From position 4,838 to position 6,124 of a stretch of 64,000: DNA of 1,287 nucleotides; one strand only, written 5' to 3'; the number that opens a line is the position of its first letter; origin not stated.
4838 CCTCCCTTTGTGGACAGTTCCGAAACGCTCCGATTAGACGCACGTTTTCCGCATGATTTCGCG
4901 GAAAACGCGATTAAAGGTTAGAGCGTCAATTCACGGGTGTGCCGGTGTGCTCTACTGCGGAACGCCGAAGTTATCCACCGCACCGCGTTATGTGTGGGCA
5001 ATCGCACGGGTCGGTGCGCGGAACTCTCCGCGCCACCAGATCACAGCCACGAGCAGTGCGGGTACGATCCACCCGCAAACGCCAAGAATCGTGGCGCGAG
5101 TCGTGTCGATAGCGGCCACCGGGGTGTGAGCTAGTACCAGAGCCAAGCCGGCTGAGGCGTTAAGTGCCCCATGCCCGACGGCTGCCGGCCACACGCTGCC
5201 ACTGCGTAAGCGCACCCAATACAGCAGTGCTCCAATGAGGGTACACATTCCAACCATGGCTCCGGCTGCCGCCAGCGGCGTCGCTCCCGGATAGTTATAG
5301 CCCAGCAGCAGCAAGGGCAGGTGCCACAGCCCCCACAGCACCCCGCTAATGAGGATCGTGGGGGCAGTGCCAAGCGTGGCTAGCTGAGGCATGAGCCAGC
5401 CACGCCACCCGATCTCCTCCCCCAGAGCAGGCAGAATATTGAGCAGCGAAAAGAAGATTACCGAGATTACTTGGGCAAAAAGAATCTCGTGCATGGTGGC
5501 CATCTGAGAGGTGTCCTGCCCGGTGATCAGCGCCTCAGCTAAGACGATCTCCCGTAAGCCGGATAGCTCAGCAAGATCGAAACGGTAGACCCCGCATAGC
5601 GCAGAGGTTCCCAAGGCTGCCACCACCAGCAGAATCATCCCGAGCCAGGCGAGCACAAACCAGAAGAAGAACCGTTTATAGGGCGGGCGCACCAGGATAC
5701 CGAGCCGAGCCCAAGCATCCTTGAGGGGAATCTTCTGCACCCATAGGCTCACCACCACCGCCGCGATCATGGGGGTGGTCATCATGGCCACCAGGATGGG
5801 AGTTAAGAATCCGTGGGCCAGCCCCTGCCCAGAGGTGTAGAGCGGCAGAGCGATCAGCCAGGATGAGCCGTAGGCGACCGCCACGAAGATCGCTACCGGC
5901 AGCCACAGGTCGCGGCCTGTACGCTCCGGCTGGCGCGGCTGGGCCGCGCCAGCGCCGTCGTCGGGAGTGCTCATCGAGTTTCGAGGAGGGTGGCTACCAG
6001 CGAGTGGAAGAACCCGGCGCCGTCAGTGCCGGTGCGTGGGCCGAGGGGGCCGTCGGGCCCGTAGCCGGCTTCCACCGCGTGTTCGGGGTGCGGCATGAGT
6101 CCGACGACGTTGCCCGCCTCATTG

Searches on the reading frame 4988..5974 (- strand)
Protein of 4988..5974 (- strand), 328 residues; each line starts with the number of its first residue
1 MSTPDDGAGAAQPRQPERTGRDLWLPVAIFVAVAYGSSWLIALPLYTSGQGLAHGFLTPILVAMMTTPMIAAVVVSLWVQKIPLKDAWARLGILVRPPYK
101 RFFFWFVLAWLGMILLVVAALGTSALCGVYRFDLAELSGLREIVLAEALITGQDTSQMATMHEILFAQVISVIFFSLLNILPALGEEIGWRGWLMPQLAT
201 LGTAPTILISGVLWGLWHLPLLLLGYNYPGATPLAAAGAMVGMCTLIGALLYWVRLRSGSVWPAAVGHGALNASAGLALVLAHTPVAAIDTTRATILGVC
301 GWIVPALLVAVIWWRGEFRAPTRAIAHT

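Call 44: search_protein_families(library=pfam, proteins=[window:4988-5974:-])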
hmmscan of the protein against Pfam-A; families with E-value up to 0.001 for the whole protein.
window:4988-5974:- (328 aa): 1 family
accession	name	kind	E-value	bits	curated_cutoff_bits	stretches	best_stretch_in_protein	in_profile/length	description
PF02517.21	Rce1-like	-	3e-18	66.3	22.4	1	171-273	4-92/93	Type II CAAX prenyl endopeptidase Rce1-like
